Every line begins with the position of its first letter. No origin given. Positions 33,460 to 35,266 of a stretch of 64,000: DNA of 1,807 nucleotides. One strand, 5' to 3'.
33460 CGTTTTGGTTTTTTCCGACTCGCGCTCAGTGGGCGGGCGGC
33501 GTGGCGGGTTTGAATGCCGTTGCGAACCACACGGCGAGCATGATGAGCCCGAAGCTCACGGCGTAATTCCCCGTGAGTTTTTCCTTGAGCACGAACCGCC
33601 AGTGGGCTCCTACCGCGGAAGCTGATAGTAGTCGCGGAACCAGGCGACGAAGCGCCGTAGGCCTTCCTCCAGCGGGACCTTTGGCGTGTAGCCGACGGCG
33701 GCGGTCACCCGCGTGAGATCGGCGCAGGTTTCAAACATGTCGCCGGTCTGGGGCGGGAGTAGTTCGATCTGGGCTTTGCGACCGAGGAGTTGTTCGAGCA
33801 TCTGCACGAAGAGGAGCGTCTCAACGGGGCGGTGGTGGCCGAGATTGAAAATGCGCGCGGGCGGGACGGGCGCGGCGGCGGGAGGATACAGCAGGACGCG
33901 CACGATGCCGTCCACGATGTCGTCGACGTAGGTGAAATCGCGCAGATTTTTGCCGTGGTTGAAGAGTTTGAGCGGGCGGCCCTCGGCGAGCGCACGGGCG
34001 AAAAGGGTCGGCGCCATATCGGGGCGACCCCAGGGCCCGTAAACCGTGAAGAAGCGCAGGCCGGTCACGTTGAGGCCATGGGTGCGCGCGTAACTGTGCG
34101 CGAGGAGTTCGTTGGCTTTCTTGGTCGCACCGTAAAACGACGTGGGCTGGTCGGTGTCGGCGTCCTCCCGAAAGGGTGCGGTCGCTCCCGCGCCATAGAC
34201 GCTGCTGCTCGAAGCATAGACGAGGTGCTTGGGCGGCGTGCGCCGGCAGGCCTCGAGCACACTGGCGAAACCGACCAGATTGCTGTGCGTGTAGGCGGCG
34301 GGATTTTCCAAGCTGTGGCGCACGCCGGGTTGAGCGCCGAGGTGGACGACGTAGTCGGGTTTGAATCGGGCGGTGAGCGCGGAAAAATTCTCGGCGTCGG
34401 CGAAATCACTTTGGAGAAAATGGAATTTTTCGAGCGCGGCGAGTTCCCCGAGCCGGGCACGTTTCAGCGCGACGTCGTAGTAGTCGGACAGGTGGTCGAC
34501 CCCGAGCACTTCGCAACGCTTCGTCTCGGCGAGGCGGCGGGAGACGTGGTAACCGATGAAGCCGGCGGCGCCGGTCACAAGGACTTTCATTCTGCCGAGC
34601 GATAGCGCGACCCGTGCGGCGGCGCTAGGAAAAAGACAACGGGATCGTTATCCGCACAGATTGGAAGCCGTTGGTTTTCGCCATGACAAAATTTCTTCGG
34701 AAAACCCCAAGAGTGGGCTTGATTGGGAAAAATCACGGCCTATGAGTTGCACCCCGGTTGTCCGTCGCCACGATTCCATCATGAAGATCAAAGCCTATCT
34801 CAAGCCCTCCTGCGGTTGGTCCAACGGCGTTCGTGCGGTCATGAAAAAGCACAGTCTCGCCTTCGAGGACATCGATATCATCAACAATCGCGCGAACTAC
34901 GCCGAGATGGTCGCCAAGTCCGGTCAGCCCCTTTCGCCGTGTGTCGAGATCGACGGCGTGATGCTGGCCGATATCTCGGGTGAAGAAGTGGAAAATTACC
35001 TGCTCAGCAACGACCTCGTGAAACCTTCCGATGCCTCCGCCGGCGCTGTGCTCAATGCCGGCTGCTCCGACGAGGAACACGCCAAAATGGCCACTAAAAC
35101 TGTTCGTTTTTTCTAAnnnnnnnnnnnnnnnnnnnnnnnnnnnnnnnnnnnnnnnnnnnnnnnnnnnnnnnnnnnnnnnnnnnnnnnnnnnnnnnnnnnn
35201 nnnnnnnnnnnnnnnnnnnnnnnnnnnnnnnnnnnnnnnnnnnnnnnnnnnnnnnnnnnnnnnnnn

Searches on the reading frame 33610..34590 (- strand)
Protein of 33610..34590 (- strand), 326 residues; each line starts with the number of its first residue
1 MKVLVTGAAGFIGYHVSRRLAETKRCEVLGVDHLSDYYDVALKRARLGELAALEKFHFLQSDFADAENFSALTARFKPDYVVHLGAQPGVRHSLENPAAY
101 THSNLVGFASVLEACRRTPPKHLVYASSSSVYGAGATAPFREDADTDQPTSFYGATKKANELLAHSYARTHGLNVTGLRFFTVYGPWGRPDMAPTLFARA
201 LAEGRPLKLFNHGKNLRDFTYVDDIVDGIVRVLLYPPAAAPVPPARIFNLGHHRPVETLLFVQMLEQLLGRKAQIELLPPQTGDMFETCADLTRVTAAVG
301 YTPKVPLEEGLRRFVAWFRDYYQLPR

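Call 83: search_protein_families(library=pfam, proteins=[window:33610-34590:-], max_evalue=0.001)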
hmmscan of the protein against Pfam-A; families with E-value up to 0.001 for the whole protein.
window:33610-34590:- (326 aa): 6 families
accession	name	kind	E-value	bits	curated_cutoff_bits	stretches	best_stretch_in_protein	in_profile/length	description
PF01370.27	Epimerase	-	1.2e-58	198.8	20.9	1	3-250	1-239/240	NAD dependent epimerase/dehydratase family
PF16363.11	GDP_Man_Dehyd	-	1.2e-44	153.6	27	1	4-313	1-331/332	GDP-mannose 4,6 dehydratase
PF04321.23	RmlD_sub_bind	-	4.4e-18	65.8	27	1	1-234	1-198/287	RmlD substrate binding domain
PF01073.25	3Beta_HSD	-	3.3e-14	53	22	1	4-267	1-266/280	3-beta hydroxysteroid dehydrogenase/isomerase family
PF02719.21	Polysacc_synt_2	-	3.1e-11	43.4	20.2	1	3-207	1-192/293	Polysaccharide biosynthesis protein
PF07993.18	NAD_binding_4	-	6.2e-07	29.3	20.1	1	5-223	1-252/258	Male sterility protein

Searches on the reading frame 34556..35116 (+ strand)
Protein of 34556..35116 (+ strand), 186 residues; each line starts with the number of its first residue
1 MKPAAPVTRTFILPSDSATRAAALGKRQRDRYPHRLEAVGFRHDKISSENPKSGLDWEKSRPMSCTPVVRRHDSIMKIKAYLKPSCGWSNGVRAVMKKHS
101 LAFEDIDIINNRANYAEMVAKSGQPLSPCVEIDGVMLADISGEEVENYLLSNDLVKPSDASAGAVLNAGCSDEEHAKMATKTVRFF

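Call 83: search_protein_families(library=pfam, proteins=[window:34556-35116:+], max_evalue=0.001)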
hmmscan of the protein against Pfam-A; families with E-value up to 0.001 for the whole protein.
window:34556-35116:+ (186 aa): 1 family
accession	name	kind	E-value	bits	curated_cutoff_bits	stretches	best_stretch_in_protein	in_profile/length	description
PF00462.30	Glutaredoxin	-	7.5e-10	39.3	22.9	1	80-135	3-58/60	Glutaredoxin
